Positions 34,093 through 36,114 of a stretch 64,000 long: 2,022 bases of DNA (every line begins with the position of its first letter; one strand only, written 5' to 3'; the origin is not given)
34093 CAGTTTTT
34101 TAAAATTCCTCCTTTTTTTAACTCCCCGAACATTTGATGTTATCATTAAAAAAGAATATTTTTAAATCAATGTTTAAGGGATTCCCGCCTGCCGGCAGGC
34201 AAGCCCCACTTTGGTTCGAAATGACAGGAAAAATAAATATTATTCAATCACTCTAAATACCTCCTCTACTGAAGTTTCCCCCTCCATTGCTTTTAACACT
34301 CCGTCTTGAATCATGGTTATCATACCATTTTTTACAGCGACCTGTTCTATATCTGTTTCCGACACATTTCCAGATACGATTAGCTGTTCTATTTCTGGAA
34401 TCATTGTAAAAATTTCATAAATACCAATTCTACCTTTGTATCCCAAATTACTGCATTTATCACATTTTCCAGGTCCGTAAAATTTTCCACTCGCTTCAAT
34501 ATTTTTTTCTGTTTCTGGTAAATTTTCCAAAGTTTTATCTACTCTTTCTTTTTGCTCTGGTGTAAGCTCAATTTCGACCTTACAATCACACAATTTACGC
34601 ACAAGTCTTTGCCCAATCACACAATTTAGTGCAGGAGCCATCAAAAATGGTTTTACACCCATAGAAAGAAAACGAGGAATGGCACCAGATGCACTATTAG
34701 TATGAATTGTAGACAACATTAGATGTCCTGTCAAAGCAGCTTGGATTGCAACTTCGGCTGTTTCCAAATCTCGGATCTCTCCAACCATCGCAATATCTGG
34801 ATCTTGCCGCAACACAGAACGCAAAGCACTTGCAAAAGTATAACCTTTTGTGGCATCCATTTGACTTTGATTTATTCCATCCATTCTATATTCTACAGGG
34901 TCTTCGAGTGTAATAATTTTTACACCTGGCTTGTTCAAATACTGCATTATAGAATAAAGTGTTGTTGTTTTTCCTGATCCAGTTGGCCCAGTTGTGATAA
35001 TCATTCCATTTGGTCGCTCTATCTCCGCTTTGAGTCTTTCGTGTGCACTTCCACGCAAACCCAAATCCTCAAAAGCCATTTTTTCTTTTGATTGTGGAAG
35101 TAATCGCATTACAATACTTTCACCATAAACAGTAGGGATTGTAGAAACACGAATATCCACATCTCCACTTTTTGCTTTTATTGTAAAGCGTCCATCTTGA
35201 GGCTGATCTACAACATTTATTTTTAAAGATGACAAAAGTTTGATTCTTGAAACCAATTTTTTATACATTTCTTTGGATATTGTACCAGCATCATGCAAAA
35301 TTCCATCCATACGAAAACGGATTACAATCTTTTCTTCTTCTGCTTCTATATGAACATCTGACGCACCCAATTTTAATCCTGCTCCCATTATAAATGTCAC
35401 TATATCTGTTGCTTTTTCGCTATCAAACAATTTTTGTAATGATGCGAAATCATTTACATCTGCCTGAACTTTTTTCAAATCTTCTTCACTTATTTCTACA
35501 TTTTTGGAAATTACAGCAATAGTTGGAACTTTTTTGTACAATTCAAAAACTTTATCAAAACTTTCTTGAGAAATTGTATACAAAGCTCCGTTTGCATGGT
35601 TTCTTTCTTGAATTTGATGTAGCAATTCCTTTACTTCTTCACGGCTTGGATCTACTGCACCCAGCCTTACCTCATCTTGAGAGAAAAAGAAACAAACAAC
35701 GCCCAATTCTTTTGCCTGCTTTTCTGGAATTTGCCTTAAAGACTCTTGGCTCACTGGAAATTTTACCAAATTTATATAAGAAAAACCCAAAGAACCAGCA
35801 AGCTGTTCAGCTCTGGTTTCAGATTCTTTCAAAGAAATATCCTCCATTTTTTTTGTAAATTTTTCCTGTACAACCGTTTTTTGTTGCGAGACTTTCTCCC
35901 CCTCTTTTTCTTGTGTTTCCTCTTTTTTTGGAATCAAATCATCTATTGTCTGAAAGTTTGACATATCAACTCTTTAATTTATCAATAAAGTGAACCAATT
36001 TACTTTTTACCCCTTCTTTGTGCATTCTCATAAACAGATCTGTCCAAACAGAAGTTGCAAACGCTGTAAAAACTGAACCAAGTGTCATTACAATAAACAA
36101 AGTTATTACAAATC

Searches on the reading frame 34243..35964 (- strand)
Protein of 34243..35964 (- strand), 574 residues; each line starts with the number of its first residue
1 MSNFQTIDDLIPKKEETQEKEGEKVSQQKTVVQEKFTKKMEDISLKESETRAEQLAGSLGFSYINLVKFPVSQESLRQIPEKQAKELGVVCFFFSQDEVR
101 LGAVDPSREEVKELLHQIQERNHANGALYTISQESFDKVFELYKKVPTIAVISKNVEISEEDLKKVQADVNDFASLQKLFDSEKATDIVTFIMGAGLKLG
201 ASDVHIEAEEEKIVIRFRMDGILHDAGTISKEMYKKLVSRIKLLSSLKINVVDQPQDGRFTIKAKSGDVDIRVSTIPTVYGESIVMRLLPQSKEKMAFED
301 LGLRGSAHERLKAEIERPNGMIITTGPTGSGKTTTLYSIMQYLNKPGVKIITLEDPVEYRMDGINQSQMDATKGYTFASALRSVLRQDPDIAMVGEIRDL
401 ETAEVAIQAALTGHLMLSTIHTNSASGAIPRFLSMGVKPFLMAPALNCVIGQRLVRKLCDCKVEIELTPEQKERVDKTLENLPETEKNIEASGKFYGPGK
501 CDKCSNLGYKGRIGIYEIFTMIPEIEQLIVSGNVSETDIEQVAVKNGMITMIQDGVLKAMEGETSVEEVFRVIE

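Call 32: search_protein_families(library=pfam, proteins=[window:34243-35964:-], max_evalue=0.001)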
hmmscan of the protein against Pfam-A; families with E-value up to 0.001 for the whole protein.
window:34243-35964:- (574 aa): 5 families
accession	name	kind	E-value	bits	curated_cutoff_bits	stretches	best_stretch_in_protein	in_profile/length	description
PF00437.27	T2SSE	-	1.7e-117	392.6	24.9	1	189-571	12-370/370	Type II/IV secretion system protein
PF05157.20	MshEN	-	2.9e-05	24.4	23.1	1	60-128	2-68/90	MshEN domain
PF20720.3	nSTAND3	-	4.8e-05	23.5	27.2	0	317-358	15-56/155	Novel STAND NTPase 3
PF04851.21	ResIII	-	0.00037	20.9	22.5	0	307-347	11-51/164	Type III restriction enzyme, res subunit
PF13173.12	AAA_14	-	0.00075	19.9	27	0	320-428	3-102/129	AAA domain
